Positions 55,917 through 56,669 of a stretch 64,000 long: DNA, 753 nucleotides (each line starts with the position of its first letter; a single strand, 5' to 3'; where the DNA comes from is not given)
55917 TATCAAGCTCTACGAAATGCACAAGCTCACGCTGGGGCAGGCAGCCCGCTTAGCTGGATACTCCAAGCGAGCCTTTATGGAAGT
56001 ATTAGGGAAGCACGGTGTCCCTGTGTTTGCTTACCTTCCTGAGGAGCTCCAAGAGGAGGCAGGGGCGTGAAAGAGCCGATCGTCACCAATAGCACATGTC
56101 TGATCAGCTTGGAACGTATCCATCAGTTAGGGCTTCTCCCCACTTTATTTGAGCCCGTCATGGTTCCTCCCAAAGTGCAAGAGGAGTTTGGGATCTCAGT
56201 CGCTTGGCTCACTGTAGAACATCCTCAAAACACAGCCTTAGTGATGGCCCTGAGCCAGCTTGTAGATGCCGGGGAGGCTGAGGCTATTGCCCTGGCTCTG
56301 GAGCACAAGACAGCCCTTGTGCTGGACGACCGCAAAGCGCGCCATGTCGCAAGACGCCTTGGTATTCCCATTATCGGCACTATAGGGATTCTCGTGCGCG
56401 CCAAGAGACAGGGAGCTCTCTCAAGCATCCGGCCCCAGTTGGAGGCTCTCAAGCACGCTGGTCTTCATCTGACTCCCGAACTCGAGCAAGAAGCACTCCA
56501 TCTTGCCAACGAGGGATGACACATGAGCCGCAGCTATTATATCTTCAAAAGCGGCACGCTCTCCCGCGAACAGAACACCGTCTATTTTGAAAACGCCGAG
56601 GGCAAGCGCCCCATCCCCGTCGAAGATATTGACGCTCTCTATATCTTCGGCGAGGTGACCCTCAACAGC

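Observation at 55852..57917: Toxin-antitoxin modules embedded inside the cas adaptation region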

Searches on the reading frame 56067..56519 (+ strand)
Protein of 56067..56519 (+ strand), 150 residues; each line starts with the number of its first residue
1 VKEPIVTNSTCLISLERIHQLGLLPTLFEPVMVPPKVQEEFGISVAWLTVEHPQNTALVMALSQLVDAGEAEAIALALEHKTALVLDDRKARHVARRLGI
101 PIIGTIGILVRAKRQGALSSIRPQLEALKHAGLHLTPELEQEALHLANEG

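Call 3: search_protein_families(library=pfam, proteins=[window:56067-56519:+], max_evalue=0.01)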
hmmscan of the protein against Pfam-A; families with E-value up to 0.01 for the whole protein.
window:56067-56519:+ (150 aa): 1 family
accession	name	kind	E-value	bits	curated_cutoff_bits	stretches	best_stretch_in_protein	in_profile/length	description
PF11848.13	DUF3368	-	3.7e-12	46.4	27.3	1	102-147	1-46/46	Domain of unknown function (DUF3368)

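Call 7: search_protein_families(library=ncbifam, proteins=[window:56067-56519:+], max_evalue=0.1)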
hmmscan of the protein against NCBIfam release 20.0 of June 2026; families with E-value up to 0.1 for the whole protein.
window:56067-56519:+ (150 aa): 2 families
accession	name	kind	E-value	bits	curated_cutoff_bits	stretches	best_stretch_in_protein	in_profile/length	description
NF004437.0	PRK05773.1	equivalog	0.023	14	262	1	55-108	162-213/219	3,4-dihydroxy-2-butanone 4-phosphate synthase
NF009148.0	PRK12496.1-5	equivalog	0.071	13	243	1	53-102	65-110/163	hypothetical protein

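Call 12: find_encoding_contigs(protein=window:56067-56519:+, flank=10000, max_places=10)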
Protein window:56067-56519:+ (150 aa): 2 contigs read that carry it; 2 places shown.
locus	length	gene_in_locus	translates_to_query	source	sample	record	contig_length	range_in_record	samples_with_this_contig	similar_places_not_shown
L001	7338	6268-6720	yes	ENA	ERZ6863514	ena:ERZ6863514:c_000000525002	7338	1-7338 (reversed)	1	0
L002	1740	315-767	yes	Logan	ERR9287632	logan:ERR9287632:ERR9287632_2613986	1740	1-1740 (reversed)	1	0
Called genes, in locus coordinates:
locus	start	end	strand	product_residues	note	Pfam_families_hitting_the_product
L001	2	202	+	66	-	?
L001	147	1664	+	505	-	-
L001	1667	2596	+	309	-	PF01905:DevR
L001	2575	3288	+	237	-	PF09704:Cas_Cas5d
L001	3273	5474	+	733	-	PF18019:Cas3_HD (weak), PF00270:DEAD, PF00271:Helicase_C (weak), PF22590:Cas3-like_C_2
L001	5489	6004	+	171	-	PF01930:Cas_Cas4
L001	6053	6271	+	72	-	PF03683:UPF0175, PF24001:DUF7317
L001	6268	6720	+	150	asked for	PF11848:DUF3368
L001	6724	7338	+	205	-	?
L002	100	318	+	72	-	PF03683:UPF0175, PF24001:DUF7317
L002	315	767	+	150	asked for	PF11848:DUF3368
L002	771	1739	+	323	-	?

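Call 26: find_related_loci(query=window:56067-56519:+, collection=metagenome_contigs, flank=6000)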
Query window:56067-56519:+ (150 aa) in metagenome_contigs; peptide patterns used: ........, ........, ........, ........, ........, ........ (x = any residue, [..] = any of these).
456 stretches matched a pattern; 10 encode a relative of the query (tblastn E <= 1e-3); 10 distinct loci.
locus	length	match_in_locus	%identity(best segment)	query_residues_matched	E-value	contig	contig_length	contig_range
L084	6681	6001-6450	93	1-150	8e-82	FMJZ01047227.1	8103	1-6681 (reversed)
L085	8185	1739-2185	82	1-149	3e-79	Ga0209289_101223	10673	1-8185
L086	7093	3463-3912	61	1-150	5e-58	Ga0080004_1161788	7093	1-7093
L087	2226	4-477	36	5-149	1e-24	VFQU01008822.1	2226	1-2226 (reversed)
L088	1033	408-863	33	1-139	3e-24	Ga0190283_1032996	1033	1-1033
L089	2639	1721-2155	33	5-139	9e-11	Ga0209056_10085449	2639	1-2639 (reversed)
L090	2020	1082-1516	33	5-139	8e-11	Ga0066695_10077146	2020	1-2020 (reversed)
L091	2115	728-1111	33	5-121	2e-9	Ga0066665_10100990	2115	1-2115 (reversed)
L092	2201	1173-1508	33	15-116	1e-8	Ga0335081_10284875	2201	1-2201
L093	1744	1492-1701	39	31-99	4e-8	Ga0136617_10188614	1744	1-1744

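Call 52: find_homologous_proteins(query=window:56067-56519:+, max_evalue=0.001)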
Query window:56067-56519:+ (150 aa): 188 proteins with E <= 0.001 among 378 candidates; the best 120 are listed.
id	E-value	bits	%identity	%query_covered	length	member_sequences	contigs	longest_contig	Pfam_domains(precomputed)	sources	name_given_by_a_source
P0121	5.8e-89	313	100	100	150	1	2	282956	PF11848.14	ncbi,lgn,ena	-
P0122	1.8e-82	292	93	100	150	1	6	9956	PF11848.14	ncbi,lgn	-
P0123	6.7e-71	255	83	99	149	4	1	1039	PF11848.14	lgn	-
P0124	6.9e-66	239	80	99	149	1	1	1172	PF11848.14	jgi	-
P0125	9.9e-66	238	80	99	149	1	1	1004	PF11848.14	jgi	jgi:predicted nucleic acid-binding protein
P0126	1.0e-65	238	78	99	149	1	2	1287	PF11848.14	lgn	-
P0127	1.4e-65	237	78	99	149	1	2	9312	PF11848.14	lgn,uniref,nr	uniref:Hypothetical conserved protein n=2 Tax=Candidatus Bipolaricaulota TaxID=67810 RepID=H5SNG2_9B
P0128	3.5e-65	236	79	99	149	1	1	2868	PF11848.14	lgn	-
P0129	6.9e-64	232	78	99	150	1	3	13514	PF11848.14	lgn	-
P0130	2.5e-60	220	72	99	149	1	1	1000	PF11848.14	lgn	-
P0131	1.5e-53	199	66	99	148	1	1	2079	PF11848.14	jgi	jgi:predicted nucleic acid-binding protein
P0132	1.2e-52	196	63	99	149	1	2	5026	PF11848.14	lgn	-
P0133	2.4e-52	195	63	100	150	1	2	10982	PF20698.4,PF11848.14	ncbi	-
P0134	2.1e-51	192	62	99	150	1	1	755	PF20698.4,PF11848.14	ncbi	-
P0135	2.2e-51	192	64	99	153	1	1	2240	PF11848.14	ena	-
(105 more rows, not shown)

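Call 54: search_solved_structures(query=window:56067-56519:+, max_evalue=1, show_alignments=1)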
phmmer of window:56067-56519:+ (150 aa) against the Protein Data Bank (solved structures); distinct sequences matched with E-value up to 1: 0.

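Call 64: predict_structure(alignment_id=A1)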
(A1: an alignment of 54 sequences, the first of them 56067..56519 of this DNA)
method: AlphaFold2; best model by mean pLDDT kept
length: 150 residues; sequences in the alignment: 54
mean_pLDDT: 96.4   pTM: 0.89
mean pLDDT of the five models: 96.4, 95.9, 95.9, 95.7, 95.2
residues with pLDDT >= 90: 144; 70-90: 6; 50-70: 0; < 50: 0
segments of 3 or more residues with pLDDT < 50: none
pLDDT, mean of each block of 10 residues (from residue 1): 94 97 98 98 96 98 98 99 96 98 97 96 96 91 93
secondary structure, 60 per line:
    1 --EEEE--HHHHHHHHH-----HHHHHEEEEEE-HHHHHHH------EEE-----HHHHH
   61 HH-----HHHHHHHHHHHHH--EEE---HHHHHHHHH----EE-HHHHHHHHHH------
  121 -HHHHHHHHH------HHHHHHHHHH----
elements in order: E3-6 H9-17 H23-27 E28-33 H35-41 E48-50 H56-62 H68-80 E83-85 H89-97 H105-114 H122-130 H137-146

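Call 68: fold_search(model_id=the predicted structure, library=pdb)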
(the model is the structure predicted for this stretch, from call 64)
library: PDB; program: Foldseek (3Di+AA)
matches with E <= 10: 868; with E <= 0.001: 3
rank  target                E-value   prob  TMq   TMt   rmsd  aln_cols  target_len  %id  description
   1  1y82_A                8.0e-04  1.00  0.58  0.59   3.7       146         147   12  Conserved hypothetical protein Pfu-367848-001 from Pyrococcus furiosus (released 2005-01-25)
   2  1v96_A                8.0e-04  1.00  0.54  0.55   4.4       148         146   12  Crystal structure of hypothetical protein of unknown function from pyrococcus horikoshii OT3 (released 2005-02-01)
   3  1y82_B                9.5e-04  1.00  0.58  0.60   3.7       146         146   14  Conserved hypothetical protein Pfu-367848-001 from Pyrococcus furiosus (released 2005-01-25)
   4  1y82_D                1.4e-03  1.00  0.55  0.59   3.4       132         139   14  Conserved hypothetical protein Pfu-367848-001 from Pyrococcus furiosus (released 2005-01-25)
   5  5h4h_B                1.9e-03  1.00  0.57  0.59   4.7       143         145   15  Structure of PIN-domain protein (VapC4 toxin) from Pyrococcus horikoshii determined at 2.2 A resolution (released 2016-11-23)
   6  5h4g_A                1.9e-03  1.00  0.54  0.56   4.7       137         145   16  Structure of PIN-domain protein (VapC4 toxin) from Pyrococcus horikoshii determined at 1.77 A resolution (released 2016-11-23)
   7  1ye5_A                2.1e-03  1.00  0.52  0.54   4.9       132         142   17  Crystal structure of hypothetical protein of unknown function from pyrococcus horikoshii OT3 (released 2005-05-17)
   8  5h4g_B                2.2e-03  1.00  0.60  0.64   4.1       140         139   15  Structure of PIN-domain protein (VapC4 toxin) from Pyrococcus horikoshii determined at 1.77 A resolution (released 2016-11-23)
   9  8kda_E                2.8e-03  1.00  0.52  0.42   7.4       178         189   13  Cryo-EM structure of Hydrogenobacter thermophilus minimal protein-only RNase P (HARP) in complex with pre-tRNAs (released 2024-08-14)
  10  1v96_B                3.2e-03  1.00  0.60  0.63   4.2       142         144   13  Crystal structure of hypothetical protein of unknown function from pyrococcus horikoshii OT3 (released 2005-02-01)
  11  2lcq_MODEL_1_A        3.2e-03  1.00  0.45  0.42   5.1       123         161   18  Solution structure of the endonuclease Nob1 from P.horikoshii (released 2011-12-14)
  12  7og5_J                4.1e-03  1.00  0.54  0.49   6.6       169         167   14  RNA-free Ribonuclease P from Halorhodospira halophila (released 2021-07-07)
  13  2mdt_MODEL_1_A        4.6e-03  1.00  0.47  0.57   4.6       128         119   16  a PilT N-terminus domain protein SSO1118 from hyperthemophilic archaeon Sulfolobus solfataricus P2 (released 2013-11-20)
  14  1ye5_B                4.9e-03  1.00  0.56  0.57   3.3       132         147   13  Crystal structure of hypothetical protein of unknown function from pyrococcus horikoshii OT3 (released 2005-05-17)
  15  7og5_B                5.8e-03  1.00  0.56  0.53   5.1       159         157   16  RNA-free Ribonuclease P from Halorhodospira halophila (released 2021-07-07)
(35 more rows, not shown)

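Call 75: find_related_loci(query=window:56067-56519:+, collection=viral_contigs, flank=5000)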
Query window:56067-56519:+ (150 aa) in viral_contigs; peptide patterns used: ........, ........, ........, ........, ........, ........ (x = any residue, [..] = any of these).
16 stretches matched a pattern, but none encodes a relative of the query by tblastn (E <= 1e-3).

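Call 77: search_dna_similar(query=window:56067-56519:+, collection=plasmids, mode=protein, max_evalue=0.001, max_rows=20)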
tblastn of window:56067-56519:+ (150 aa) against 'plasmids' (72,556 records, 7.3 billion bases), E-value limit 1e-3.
Records with a match: 3; places in all: 3; records where one place covers at least 80% of the query: 3.
Best place of each record, by identity: 60-80% 1; <60% 2.
By first word of the organism name: Candidatus 1; Chroococcidiopsis 1; Synechocystis 1.
By predicted mobility (MOB-suite, as given by PLSDB): non-mobilizable 3.
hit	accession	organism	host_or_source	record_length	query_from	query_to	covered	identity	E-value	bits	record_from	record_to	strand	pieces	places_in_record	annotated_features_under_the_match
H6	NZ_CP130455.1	Candidatus Fervidibacter sacchari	hot spring sediment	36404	1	149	99%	60.4%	1e-36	139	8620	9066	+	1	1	DUF3368 domain-containing protein | UPF0175 family protein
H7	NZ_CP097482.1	Chroococcidiopsis sp. CCNUC1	cell culture,soil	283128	4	139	91%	36.2%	2e-6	53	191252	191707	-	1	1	DUF3368 domain-containing protein | UPF0175 family protein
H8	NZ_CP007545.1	Synechocystis sp. PCC 6714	-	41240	5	149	97%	27.0%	2e-7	56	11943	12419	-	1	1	DUF3368 domain-containing protein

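Call 80: get_annotated_region(hit=H6, flank=7000)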
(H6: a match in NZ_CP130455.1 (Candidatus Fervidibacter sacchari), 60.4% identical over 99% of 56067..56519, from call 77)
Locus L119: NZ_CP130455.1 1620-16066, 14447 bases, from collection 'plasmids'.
description: Candidatus Fervidibacter sacchari strain PD1 plasmid unnamed, complete sequence
organism: Candidatus Fervidibacter sacchari (NCBI taxid 1448929)
taxonomy: Bacteria; Candidatus Fervidibacterota; ; ; ; Candidatus Fervidibacter; Candidatus Fervidibacter sacchari
host: -; source: hot spring sediment; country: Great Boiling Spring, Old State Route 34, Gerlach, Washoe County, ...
typing (MOB-suite, as given by PLSDB): non-mobilizable
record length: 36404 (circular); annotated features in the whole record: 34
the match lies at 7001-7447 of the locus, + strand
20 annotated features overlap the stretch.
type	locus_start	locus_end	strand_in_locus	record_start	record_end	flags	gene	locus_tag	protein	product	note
CDS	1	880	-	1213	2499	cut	-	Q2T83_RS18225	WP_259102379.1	CHC2 zinc finger domain-containing protein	GO:0006260 - DNA replication [Evidence IEA]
CDS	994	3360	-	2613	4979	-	-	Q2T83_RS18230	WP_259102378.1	DNA polymerase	GO:0006260 - DNA replication [Evidence IEA]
CDS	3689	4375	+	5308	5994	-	-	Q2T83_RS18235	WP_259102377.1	hypothetical protein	-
CDS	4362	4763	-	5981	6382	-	-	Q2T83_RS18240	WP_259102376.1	helix-turn-helix domain-containing protein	-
CDS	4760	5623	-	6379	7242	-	-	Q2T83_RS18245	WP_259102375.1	hypothetical protein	-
CDS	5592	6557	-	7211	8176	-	-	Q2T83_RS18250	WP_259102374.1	hypothetical protein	-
CDS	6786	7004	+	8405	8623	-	-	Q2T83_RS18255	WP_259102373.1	UPF0175 family protein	-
CDS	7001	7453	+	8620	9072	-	-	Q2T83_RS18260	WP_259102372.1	DUF3368 domain-containing protein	-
CDS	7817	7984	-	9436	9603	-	-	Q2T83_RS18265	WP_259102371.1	hypothetical protein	-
CDS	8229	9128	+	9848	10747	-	-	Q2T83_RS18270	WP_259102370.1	hypothetical protein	-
CDS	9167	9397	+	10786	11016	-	-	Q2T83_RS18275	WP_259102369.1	DUF433 domain-containing protein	-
CDS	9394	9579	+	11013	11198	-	-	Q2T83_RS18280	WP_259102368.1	DUF5615 family PIN-like protein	-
CDS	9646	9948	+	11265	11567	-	-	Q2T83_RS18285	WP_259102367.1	nucleotidyltransferase family protein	-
CDS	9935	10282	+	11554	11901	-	-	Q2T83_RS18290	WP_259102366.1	DUF86 domain-containing protein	-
CDS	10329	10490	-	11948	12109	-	-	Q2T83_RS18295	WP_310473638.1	DUF433 domain-containing protein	-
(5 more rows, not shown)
